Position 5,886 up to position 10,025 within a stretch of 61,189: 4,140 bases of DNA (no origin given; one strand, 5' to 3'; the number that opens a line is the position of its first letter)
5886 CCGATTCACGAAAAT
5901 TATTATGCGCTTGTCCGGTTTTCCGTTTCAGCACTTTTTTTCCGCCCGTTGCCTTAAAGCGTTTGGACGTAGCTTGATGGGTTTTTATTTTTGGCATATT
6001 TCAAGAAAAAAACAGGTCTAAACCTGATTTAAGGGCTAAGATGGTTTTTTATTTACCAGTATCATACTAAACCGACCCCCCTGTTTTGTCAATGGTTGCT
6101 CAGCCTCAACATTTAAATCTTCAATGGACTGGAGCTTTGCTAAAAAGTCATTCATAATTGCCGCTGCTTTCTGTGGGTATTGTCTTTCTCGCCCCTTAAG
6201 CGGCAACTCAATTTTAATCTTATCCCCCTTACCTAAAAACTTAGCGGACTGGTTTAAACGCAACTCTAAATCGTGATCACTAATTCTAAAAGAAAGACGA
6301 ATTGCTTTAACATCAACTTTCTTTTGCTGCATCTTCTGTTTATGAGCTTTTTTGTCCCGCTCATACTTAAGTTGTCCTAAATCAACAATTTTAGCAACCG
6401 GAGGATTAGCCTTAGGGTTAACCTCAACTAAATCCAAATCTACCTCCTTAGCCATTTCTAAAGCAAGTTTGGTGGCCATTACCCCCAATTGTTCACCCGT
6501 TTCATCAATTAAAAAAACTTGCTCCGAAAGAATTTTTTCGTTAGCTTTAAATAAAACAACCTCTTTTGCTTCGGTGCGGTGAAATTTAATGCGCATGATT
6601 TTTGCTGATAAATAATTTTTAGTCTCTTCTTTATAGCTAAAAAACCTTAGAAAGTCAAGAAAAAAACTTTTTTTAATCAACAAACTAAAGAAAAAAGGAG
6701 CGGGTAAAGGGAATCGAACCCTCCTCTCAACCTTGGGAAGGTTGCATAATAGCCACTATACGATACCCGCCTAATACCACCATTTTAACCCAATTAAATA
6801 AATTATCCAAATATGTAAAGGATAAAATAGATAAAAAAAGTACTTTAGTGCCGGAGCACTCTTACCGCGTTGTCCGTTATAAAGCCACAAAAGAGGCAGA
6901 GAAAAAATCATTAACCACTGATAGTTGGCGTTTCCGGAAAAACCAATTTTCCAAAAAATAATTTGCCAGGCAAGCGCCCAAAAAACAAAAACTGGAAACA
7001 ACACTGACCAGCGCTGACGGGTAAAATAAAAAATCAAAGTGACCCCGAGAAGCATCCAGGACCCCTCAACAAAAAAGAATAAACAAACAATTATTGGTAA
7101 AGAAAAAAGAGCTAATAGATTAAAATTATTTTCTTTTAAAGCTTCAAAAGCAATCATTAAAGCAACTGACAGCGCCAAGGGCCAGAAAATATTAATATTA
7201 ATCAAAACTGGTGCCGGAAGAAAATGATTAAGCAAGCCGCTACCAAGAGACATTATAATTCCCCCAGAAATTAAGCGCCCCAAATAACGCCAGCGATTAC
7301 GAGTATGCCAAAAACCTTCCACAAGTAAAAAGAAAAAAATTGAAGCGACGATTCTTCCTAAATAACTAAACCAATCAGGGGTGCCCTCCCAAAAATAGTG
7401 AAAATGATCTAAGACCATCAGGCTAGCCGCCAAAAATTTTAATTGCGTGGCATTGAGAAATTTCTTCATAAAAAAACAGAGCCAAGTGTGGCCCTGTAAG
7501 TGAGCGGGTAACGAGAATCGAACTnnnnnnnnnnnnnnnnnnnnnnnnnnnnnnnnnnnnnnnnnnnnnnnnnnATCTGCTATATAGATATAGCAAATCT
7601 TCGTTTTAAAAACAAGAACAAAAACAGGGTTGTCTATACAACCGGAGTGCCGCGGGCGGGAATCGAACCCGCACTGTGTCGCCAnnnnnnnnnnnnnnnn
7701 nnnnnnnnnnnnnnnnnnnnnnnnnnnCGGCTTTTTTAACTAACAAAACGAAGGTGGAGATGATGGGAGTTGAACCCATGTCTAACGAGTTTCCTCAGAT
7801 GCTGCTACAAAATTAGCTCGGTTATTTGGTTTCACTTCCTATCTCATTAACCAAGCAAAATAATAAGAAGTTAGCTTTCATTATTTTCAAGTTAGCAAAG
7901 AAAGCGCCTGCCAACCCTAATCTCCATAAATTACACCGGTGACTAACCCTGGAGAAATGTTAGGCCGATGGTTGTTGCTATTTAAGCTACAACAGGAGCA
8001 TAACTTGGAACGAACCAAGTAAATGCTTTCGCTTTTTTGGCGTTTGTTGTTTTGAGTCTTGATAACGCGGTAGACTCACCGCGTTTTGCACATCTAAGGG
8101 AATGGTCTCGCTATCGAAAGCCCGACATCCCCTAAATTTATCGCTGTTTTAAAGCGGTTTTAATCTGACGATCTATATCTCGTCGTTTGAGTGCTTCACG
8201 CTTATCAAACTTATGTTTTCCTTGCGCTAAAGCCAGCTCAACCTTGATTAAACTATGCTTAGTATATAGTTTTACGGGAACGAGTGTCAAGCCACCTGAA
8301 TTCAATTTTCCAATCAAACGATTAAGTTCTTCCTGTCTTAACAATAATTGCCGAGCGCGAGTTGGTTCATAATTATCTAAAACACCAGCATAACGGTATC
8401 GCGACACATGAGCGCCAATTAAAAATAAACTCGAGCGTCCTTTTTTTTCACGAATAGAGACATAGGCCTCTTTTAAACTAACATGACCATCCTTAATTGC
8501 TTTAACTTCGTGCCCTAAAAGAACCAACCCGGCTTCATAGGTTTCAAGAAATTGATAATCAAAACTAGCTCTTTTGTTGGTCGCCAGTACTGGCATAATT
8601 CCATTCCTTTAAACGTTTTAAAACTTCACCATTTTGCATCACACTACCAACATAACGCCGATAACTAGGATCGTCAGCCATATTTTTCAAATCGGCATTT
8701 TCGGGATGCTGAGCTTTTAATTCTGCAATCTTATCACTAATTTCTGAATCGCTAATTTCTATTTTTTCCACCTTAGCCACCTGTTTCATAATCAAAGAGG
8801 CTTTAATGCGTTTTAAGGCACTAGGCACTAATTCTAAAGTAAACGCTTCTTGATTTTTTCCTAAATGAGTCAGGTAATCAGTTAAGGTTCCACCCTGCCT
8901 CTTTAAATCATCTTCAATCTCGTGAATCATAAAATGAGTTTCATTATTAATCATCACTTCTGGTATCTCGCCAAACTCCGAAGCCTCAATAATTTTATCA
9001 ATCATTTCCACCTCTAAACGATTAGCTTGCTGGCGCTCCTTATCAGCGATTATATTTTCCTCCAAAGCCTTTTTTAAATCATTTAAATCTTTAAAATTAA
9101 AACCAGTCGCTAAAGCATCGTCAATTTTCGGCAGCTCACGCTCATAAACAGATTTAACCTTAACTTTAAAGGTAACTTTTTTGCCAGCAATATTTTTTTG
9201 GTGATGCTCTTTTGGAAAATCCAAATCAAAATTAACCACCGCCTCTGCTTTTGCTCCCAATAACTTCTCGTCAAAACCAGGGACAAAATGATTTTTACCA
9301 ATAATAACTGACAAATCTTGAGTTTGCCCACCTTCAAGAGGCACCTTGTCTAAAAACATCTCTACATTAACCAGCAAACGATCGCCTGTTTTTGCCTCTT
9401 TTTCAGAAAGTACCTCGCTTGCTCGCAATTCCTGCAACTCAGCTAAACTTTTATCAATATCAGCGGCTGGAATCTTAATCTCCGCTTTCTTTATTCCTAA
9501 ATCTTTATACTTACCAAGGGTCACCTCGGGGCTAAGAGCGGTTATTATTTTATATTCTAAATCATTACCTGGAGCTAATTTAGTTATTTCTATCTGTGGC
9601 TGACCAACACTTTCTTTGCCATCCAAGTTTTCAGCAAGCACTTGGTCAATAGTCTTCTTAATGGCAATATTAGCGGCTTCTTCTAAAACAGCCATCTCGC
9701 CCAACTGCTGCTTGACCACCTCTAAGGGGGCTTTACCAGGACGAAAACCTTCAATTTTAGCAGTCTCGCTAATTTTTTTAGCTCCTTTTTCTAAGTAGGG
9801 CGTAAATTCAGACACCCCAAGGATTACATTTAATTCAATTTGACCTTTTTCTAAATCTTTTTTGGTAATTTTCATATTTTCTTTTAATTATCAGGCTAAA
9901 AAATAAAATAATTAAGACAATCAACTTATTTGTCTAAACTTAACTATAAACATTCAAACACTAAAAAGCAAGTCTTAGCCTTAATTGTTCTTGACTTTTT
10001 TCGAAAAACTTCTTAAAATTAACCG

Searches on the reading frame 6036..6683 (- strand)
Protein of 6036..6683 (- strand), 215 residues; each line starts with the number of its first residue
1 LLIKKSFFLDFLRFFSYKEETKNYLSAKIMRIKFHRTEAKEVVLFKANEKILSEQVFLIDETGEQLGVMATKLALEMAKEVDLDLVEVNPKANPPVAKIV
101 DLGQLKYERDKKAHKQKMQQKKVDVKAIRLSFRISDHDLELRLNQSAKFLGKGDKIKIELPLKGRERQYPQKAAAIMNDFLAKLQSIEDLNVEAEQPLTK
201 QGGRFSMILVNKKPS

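Call 37: search_protein_families(library=pfam, proteins=[window:6036-6683:-], max_evalue=0.001)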
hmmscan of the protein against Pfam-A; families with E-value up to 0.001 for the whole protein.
window:6036-6683:- (215 aa): 2 families
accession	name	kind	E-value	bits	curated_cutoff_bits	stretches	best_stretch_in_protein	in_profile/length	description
PF05198.21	IF3_N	-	5.8e-26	90.9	26.9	1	48-115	2-69/70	Translation initiation factor IF-3, N-terminal domain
PF00707.27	IF3_C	-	1.5e-18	67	34.8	1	123-211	1-85/86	Translation initiation factor IF-3, C-terminal domain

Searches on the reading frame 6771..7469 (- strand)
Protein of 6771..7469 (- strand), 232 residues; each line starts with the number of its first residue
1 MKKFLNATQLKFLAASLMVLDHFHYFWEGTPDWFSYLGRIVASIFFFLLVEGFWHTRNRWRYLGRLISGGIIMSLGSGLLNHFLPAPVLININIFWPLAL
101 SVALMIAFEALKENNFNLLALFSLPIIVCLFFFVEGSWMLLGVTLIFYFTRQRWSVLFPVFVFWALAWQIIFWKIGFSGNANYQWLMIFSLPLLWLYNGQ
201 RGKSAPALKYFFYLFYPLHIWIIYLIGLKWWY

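Call 37: search_protein_families(library=pfam, proteins=[window:6771-7469:-], max_evalue=0.001)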
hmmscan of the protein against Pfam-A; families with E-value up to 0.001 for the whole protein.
window:6771-7469:- (232 aa): 1 family
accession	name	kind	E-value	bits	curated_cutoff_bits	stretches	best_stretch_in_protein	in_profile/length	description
PF05857.17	TraX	-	1.7e-25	90.6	25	1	8-226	3-216/217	TraX protein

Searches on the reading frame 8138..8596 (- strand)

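Call 37: search_protein_families(library=pfam, proteins=[window:8138-8596:-], max_evalue=0.001)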
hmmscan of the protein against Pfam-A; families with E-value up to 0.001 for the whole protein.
window:8138-8596:- (152 aa): 1 family
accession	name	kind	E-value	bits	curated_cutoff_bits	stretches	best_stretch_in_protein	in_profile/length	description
PF01668.23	SmpB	-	9.7e-49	165.4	27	1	5-150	2-142/143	SmpB protein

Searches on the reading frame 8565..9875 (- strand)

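Call 13: search_protein_families(library=pfam, proteins=[window:8565-9875:-], max_evalue=0.001)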
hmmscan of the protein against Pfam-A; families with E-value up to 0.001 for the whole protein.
window:8565-9875:- (436 aa): 3 families
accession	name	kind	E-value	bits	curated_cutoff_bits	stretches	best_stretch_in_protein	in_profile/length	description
PF05697.18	Trigger_N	-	3.2e-32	112.2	22.2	1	1-147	1-144/144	Bacterial trigger factor protein (TF)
PF05698.19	Trigger_C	-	6.8e-27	94.9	22.7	1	264-418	2-156/162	Bacterial trigger factor protein (TF) C-terminus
PF00254.34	FKBP_C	-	9.2e-08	32.8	21.1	1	159-240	3-93/94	FKBP-type peptidyl-prolyl cis-trans isomerase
